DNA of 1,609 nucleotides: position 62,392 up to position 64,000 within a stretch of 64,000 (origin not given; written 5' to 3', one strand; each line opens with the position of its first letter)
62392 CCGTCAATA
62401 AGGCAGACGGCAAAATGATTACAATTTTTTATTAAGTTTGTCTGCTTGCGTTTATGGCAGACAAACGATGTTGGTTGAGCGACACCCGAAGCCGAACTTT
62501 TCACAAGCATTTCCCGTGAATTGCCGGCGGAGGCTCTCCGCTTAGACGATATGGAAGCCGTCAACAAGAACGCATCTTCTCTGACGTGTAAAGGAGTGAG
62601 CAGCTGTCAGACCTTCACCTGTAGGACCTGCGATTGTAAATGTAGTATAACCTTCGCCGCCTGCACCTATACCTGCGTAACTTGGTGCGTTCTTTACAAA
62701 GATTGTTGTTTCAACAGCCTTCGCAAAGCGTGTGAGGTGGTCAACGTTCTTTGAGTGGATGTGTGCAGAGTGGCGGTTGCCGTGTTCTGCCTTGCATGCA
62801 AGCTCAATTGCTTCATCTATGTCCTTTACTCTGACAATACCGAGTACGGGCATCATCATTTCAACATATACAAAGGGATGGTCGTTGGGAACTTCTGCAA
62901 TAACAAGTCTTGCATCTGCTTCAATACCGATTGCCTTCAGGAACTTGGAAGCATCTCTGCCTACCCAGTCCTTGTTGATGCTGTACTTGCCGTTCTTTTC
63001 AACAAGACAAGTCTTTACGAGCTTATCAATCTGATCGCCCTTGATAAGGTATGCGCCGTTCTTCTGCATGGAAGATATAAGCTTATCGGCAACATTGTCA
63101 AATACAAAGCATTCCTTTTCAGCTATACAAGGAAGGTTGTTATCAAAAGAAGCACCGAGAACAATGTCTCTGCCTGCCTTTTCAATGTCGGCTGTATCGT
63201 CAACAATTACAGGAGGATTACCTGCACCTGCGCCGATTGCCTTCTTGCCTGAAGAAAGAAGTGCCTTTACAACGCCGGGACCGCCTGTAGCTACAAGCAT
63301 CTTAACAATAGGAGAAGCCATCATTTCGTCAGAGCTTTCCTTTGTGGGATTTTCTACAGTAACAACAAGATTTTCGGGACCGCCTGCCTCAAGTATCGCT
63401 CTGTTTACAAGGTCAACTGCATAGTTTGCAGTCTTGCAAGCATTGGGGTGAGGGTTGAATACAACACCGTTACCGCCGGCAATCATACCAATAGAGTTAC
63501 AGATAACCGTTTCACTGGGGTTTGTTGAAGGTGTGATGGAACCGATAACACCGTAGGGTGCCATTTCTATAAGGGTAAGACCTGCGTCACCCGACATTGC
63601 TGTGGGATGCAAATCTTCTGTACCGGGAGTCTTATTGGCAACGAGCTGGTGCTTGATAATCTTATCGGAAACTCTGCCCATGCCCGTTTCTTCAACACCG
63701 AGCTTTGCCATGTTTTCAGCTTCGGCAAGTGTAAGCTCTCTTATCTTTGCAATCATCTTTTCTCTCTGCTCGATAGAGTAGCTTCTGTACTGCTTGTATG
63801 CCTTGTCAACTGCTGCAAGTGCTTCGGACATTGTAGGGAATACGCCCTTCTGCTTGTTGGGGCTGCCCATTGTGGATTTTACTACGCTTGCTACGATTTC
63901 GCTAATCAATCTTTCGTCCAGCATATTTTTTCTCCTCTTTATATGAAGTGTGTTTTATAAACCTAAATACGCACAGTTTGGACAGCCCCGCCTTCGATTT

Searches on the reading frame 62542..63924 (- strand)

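Call 9: search_protein_families(library=pfam, proteins=[window:62542-63924:-])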
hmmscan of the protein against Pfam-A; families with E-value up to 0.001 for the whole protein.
window:62542-63924:- (460 aa): 1 family
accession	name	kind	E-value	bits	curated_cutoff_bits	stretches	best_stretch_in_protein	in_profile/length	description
PF00171.27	Aldedh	-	7.6e-37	127.4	23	1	32-415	31-426/461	Aldehyde dehydrogenase family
